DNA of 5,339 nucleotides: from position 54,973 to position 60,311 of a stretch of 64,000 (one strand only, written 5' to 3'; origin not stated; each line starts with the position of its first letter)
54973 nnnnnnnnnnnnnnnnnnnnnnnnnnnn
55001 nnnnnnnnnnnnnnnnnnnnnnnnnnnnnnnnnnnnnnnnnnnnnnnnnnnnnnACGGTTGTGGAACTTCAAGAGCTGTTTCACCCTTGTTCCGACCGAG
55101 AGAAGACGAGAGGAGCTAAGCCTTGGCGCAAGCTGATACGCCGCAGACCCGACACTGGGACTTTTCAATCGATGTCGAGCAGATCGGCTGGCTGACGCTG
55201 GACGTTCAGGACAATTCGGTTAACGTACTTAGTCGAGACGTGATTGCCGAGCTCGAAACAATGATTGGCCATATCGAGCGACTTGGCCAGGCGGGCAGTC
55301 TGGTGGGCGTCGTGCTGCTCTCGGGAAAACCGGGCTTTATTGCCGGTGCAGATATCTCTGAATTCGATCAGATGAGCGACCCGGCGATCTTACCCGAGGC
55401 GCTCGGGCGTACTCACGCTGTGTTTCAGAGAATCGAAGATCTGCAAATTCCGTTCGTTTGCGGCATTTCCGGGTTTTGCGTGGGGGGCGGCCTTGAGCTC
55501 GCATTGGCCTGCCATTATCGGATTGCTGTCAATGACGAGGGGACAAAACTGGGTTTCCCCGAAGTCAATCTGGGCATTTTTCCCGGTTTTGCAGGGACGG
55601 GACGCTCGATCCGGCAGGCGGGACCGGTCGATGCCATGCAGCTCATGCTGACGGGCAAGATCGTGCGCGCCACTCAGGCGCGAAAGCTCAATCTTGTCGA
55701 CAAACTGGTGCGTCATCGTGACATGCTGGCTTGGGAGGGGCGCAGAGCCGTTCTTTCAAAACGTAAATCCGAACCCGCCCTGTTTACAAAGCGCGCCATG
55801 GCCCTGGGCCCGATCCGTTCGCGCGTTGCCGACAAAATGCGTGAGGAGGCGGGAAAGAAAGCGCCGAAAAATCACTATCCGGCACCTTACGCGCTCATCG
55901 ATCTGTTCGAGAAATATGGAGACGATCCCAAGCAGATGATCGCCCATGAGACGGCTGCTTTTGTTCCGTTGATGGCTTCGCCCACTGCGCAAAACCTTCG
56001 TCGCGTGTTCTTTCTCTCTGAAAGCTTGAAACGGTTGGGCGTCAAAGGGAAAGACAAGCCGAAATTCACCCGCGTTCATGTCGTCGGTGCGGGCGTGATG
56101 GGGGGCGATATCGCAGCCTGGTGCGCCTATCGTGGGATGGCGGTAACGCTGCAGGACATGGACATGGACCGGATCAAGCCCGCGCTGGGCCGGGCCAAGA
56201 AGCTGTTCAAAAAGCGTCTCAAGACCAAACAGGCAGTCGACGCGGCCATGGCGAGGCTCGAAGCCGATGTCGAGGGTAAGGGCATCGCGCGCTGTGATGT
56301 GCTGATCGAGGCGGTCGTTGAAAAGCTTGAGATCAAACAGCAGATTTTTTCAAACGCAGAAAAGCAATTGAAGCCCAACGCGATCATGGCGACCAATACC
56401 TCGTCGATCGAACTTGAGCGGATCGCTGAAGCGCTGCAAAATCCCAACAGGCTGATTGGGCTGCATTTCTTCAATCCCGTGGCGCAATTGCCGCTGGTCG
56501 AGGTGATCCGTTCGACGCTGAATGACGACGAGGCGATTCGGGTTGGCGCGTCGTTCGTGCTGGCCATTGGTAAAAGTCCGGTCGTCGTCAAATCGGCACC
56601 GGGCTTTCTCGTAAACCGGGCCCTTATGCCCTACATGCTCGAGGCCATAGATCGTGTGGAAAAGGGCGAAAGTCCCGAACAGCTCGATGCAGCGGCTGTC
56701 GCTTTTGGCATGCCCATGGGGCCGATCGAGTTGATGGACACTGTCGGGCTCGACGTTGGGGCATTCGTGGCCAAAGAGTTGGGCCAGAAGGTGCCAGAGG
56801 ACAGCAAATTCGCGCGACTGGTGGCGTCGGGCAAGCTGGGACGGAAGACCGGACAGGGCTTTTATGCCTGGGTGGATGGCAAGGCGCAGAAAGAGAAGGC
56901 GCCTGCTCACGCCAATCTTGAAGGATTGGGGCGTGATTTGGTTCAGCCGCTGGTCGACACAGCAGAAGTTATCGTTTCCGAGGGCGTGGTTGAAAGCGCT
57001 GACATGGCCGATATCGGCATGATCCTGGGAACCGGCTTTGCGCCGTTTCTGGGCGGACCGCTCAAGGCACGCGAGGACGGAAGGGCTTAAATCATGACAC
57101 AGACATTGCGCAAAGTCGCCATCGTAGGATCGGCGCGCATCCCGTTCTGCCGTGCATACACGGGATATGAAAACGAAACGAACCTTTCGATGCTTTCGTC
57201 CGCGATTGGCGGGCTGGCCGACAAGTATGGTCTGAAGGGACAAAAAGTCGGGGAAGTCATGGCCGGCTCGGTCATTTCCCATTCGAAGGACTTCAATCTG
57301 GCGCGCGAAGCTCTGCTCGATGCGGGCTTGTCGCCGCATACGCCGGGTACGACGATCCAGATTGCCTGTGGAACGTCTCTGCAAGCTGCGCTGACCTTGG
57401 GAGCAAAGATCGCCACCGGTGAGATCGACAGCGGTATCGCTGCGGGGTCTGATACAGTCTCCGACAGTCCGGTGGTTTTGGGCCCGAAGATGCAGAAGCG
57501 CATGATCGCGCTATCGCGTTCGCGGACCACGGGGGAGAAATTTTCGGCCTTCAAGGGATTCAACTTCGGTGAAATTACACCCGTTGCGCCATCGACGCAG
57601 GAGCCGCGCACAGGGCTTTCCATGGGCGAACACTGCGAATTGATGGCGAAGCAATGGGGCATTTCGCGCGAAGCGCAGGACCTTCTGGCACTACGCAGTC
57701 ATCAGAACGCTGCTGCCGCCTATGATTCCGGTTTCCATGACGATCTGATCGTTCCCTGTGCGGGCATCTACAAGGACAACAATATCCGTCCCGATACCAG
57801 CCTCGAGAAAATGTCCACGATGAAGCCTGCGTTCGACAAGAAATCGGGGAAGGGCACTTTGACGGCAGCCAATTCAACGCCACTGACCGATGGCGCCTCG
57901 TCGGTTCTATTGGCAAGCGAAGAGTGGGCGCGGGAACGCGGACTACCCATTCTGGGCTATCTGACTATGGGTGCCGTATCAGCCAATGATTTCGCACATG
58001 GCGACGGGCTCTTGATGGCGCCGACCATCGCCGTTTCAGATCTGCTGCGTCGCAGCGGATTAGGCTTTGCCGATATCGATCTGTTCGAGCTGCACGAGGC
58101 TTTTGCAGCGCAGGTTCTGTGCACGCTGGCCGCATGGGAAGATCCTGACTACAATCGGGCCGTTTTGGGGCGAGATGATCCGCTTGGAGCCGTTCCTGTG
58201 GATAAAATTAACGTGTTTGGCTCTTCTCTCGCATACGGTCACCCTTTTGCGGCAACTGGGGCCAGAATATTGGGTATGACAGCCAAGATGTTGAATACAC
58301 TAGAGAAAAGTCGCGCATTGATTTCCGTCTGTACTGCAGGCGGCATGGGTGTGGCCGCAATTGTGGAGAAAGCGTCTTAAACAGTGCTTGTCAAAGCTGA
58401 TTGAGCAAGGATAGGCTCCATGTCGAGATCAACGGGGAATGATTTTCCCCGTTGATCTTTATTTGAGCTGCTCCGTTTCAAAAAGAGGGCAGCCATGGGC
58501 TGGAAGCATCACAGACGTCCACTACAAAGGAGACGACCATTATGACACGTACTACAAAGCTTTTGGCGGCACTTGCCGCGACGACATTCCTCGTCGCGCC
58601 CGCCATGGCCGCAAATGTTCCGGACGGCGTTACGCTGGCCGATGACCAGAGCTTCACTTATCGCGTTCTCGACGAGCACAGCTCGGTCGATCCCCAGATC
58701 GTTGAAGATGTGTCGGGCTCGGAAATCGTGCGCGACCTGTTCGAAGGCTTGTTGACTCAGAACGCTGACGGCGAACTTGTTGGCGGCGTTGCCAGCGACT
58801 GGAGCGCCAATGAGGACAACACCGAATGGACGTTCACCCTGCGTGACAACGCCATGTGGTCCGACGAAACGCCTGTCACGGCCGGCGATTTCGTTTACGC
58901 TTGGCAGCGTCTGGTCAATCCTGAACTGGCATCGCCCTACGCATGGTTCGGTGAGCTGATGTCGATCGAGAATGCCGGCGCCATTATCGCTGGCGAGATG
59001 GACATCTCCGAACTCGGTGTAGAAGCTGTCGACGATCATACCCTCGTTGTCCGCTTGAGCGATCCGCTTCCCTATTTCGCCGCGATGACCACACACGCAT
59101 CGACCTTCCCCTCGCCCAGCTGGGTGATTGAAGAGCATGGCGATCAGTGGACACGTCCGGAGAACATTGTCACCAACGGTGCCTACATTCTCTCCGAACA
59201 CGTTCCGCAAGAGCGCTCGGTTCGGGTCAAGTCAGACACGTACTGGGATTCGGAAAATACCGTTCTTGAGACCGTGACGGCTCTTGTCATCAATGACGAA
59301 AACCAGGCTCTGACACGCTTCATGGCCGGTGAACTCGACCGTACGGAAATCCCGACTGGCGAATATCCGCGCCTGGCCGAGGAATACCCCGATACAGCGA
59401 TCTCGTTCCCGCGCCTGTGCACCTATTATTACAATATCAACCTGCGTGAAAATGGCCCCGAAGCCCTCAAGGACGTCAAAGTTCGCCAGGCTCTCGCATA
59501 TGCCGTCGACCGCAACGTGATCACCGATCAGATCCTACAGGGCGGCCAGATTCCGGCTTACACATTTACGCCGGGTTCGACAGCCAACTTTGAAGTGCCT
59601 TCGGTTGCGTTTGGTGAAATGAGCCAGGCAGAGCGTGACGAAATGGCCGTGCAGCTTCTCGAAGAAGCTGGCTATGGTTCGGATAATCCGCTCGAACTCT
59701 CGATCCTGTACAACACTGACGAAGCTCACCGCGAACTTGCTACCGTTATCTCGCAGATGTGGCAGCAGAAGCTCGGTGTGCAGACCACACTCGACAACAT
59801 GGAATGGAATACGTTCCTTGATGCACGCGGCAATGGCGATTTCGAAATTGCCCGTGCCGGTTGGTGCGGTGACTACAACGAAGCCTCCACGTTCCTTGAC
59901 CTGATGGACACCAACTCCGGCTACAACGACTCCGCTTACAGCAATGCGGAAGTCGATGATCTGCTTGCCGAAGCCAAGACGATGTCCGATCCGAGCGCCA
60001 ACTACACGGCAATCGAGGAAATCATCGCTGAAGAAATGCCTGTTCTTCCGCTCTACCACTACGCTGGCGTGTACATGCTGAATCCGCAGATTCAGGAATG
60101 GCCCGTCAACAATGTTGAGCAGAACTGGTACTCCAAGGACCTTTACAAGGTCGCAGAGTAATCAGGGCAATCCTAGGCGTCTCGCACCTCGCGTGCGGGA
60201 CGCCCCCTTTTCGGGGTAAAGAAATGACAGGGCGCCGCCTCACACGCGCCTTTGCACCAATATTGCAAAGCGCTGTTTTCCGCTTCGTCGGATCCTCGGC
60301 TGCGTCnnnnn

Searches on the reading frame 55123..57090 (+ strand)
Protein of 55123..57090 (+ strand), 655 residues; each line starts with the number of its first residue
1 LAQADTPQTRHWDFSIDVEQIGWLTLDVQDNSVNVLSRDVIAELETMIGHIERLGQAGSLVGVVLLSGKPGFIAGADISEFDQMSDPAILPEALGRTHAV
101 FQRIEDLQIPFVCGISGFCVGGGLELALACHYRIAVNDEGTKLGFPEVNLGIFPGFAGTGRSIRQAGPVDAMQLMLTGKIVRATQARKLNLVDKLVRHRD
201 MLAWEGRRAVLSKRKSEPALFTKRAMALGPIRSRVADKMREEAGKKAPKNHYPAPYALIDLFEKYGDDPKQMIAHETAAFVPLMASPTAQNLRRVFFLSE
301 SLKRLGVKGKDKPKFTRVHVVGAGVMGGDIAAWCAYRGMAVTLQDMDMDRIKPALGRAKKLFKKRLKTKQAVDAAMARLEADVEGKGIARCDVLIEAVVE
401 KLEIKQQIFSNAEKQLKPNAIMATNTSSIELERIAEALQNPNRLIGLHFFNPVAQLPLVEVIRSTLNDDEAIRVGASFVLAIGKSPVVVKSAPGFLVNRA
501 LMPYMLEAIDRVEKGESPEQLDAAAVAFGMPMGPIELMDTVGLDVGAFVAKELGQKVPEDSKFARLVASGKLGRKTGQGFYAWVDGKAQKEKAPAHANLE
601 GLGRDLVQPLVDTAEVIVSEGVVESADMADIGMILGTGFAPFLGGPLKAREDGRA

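Call 58: search_protein_families(library=pfam, proteins=[window:55123-57090:+], max_evalue=0.00001)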
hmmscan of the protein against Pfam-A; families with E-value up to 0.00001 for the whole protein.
window:55123-57090:+ (655 aa): 4 families
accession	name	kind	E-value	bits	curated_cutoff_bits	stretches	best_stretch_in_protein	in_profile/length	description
PF02737.24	3HCDH_N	-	3.3e-50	170.9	22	1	318-491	2-179/180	3-hydroxyacyl-CoA dehydrogenase, NAD binding domain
PF00725.27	3HCDH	-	1.3e-25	90.2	22.1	1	494-583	1-97/97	3-hydroxyacyl-CoA dehydrogenase, C-terminal domain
PF00378.25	ECH_1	-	1.9e-23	83.5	27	1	32-201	16-179/251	Enoyl-CoA hydratase/isomerase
PF16113.10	ECH_2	-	3.4e-17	63.4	27.2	1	22-207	2-183/335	Enoyl-CoA hydratase/isomerase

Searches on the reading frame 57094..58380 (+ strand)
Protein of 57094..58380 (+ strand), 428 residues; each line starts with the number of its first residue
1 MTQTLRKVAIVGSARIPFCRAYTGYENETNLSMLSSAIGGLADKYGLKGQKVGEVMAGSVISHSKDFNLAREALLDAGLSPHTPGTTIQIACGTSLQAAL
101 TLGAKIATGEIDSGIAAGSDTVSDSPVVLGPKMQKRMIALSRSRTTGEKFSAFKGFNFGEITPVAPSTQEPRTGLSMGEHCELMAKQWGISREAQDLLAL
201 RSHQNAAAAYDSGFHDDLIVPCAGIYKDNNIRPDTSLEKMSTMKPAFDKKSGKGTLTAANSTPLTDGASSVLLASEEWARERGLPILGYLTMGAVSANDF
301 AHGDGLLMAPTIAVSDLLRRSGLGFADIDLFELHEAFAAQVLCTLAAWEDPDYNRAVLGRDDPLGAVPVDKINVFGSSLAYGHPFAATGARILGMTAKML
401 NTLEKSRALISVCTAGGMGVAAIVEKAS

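Call 58: search_protein_families(library=pfam, proteins=[window:57094-58380:+], max_evalue=0.00001)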
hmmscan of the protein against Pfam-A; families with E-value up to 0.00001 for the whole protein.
window:57094-58380:+ (428 aa): 2 families
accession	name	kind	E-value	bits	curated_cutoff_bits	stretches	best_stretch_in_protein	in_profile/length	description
PF00108.29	Thiolase_N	-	1.1e-47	163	26.4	1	8-277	1-260/260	Thiolase, N-terminal domain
PF02803.24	Thiolase_C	-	2.7e-26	92.1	27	1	304-426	18-123/123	Thiolase, C-terminal domain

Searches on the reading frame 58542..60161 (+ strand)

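Call 58: search_protein_families(library=pfam, proteins=[window:58542-60161:+], max_evalue=0.00001)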
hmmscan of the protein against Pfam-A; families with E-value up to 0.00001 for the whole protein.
window:58542-60161:+ (539 aa): 1 family
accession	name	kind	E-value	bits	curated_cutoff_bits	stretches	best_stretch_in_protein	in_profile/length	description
PF00496.27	SBP_bac_5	-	4.2e-85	286.5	32.4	1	78-462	1-367/368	Bacterial extracellular solute-binding proteins, family 5 Middle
